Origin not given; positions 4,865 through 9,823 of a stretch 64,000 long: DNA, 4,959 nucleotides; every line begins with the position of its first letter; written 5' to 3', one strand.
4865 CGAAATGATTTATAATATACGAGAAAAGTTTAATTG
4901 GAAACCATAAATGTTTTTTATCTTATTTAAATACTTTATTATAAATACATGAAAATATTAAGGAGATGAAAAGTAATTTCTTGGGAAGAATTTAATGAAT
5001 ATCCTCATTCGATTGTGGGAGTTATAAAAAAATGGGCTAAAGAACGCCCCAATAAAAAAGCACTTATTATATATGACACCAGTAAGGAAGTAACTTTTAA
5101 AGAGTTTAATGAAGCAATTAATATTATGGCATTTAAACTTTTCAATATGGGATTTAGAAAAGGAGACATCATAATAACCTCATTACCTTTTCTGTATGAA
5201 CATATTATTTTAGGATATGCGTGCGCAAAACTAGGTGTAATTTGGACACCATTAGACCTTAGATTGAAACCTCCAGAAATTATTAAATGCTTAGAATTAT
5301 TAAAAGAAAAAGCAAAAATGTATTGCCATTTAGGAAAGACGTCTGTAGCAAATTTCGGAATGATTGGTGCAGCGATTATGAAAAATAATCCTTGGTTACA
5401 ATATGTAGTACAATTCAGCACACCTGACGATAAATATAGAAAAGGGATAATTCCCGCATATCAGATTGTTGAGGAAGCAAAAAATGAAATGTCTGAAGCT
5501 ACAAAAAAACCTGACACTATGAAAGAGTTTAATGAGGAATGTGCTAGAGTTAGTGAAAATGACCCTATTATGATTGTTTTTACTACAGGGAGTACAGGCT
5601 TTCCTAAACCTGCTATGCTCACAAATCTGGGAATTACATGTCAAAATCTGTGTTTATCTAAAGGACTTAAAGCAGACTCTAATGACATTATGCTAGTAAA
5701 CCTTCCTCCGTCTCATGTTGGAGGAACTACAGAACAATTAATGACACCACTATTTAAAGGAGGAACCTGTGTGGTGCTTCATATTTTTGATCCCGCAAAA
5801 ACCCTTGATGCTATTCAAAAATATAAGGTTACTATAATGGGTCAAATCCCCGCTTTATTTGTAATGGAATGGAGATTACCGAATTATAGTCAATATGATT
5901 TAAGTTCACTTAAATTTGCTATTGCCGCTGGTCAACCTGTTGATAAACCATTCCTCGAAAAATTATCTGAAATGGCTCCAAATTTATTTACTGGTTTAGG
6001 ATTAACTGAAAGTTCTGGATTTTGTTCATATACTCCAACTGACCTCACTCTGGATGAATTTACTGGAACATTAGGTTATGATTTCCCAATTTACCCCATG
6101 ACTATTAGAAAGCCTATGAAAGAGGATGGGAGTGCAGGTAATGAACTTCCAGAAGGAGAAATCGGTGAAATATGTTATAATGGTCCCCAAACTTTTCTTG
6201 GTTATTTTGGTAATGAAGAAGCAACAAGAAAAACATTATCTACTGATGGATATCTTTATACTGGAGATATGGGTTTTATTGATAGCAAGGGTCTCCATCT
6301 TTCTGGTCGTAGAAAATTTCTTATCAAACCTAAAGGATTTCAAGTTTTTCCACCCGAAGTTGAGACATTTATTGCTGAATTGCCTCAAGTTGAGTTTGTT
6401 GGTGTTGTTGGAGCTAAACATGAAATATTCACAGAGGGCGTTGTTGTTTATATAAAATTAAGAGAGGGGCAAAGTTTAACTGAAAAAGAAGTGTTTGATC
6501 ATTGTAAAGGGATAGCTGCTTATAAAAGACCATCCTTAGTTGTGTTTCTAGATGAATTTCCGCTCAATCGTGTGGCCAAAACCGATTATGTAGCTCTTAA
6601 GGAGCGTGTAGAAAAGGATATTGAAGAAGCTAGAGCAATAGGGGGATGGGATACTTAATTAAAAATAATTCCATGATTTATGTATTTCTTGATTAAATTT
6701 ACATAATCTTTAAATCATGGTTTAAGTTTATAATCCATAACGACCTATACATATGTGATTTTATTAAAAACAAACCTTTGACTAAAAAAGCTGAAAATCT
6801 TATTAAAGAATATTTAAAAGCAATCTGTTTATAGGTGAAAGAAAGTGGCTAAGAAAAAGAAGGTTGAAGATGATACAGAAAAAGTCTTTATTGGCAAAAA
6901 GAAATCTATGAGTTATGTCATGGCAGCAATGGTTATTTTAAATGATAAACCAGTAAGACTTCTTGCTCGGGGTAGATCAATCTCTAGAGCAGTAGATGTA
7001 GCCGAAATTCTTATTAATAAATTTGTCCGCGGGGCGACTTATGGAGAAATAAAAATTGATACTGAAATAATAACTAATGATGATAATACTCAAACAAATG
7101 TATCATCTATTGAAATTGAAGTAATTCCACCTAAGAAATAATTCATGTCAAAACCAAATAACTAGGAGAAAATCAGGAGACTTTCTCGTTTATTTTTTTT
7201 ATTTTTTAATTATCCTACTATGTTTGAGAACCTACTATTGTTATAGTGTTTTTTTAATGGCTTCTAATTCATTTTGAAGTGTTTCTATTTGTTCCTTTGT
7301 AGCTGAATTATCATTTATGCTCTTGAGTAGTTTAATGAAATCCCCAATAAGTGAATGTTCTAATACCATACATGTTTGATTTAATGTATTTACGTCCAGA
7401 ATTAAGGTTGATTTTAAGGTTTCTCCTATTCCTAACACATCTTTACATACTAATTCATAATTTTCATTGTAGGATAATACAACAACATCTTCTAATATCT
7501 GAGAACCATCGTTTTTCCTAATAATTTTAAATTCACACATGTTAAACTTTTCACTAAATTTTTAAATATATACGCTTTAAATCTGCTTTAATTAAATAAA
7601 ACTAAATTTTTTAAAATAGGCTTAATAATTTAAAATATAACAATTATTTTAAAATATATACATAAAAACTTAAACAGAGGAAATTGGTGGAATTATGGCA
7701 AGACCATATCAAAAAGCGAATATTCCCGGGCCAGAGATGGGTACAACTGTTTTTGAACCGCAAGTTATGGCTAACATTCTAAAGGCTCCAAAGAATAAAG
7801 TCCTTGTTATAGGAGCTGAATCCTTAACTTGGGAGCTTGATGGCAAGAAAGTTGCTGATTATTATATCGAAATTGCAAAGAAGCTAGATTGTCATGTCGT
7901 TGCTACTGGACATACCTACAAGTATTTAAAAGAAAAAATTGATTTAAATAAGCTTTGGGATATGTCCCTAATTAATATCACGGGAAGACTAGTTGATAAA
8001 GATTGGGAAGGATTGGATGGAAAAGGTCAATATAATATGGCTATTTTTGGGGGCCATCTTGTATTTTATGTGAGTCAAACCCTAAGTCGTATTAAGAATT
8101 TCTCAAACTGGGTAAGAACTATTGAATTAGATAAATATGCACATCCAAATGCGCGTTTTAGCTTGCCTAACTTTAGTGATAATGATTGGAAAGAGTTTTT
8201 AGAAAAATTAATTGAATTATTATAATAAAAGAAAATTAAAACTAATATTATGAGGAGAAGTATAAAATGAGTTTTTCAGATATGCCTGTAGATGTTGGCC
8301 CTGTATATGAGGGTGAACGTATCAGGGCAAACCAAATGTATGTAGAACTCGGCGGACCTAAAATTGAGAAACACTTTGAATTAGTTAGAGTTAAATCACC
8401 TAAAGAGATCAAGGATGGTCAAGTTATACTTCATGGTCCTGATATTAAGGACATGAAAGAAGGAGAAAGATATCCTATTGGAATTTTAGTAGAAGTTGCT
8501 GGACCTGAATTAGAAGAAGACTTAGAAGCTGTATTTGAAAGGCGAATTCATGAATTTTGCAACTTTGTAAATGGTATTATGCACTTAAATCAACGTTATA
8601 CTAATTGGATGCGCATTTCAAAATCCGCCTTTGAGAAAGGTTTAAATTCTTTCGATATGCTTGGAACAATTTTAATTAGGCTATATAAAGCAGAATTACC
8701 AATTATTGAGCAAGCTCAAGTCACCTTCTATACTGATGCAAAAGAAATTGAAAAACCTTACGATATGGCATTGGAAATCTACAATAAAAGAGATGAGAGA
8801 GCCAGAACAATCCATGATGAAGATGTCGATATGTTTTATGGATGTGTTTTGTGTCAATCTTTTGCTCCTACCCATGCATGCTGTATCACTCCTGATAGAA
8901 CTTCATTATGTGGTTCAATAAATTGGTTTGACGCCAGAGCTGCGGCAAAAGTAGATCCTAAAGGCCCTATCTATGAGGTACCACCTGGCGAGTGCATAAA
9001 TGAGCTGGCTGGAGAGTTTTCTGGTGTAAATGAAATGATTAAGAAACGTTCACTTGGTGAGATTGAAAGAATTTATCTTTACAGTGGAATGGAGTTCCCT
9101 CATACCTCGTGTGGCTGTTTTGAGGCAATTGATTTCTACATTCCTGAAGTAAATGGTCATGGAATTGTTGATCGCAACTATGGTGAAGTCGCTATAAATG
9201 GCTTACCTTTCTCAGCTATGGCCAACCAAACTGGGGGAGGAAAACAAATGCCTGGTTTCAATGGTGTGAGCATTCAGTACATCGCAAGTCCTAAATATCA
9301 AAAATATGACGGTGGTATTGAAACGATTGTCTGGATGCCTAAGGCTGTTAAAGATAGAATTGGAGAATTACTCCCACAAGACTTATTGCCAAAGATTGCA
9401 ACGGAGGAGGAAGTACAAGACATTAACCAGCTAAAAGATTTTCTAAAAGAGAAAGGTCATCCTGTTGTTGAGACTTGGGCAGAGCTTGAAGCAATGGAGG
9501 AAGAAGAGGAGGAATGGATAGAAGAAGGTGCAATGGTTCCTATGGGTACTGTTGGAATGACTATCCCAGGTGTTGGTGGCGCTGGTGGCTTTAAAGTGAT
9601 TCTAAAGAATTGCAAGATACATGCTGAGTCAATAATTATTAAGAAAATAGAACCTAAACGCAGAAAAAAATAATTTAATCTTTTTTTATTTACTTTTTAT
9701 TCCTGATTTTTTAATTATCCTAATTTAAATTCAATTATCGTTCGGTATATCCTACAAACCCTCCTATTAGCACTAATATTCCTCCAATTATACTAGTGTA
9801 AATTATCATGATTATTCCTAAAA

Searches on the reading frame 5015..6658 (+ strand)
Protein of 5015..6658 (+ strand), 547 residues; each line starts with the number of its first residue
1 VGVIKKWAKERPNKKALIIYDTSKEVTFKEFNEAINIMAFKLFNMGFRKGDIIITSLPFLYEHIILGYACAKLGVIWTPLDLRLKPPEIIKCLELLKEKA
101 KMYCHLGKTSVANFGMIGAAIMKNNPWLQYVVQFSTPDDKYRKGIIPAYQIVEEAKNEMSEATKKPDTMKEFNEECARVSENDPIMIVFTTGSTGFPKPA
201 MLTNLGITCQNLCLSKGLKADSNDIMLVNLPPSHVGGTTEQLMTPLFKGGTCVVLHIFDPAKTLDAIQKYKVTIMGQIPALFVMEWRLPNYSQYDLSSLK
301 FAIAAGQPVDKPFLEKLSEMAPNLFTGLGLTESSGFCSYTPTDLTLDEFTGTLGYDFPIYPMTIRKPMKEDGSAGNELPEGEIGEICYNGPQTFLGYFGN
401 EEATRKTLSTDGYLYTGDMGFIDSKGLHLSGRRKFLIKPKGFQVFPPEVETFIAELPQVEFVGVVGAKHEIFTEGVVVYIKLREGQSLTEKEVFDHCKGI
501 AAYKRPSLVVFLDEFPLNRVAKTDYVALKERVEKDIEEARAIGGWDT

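Call 31: search_protein_families(library=pfam, proteins=[window:5015-6658:+])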
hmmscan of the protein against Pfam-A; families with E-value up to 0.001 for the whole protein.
window:5015-6658:+ (547 aa): 2 families
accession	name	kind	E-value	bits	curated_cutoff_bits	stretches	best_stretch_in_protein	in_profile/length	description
PF00501.34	AMP-binding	-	1.1e-56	192.8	29.9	1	5-398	2-384/384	AMP-binding enzyme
PF13193.12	AMP-binding_C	-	1.3e-12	48.8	24.5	1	448-522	1-76/76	AMP-binding enzyme C-terminal domain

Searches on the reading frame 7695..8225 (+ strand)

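Call 31: search_protein_families(library=pfam, proteins=[window:7695-8225:+])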
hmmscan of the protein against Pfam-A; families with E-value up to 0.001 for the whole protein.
window:7695-8225:+ (176 aa): 1 family
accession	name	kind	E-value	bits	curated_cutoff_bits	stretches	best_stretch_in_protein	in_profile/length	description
PF02552.22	CO_dh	-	2.4e-25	89.7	21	1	3-172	6-167/168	CO dehydrogenase beta subunit/acetyl-CoA synthase epsilon subunit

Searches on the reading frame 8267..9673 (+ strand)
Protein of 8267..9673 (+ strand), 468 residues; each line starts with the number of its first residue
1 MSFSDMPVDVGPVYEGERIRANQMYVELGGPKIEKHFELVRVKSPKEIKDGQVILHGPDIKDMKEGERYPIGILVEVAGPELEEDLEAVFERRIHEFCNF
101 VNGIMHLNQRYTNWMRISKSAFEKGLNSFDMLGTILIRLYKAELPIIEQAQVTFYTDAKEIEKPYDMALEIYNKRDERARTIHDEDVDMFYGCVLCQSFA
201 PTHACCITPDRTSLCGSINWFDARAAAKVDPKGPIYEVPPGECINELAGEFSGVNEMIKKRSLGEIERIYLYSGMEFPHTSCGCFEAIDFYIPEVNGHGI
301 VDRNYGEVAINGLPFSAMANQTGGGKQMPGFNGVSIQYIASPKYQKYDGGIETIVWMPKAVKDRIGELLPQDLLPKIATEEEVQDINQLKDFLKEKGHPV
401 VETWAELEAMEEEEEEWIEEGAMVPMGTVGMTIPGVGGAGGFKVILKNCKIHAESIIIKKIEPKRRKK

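Call 31: search_protein_families(library=pfam, proteins=[window:8267-9673:+])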
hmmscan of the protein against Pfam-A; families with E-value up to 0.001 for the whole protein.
window:8267-9673:+ (468 aa): 2 families
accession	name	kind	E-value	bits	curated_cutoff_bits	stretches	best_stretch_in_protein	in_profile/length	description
PF19436.4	ACS_CODH_B_C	-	1.1e-79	267.8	25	1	172-402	1-240/245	ACS/CODH beta subunit C-terminal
PF03598.20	CdhC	-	9.4e-62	207.9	24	1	6-161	1-155/155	CO dehydrogenase/acetyl-CoA synthase complex beta subunit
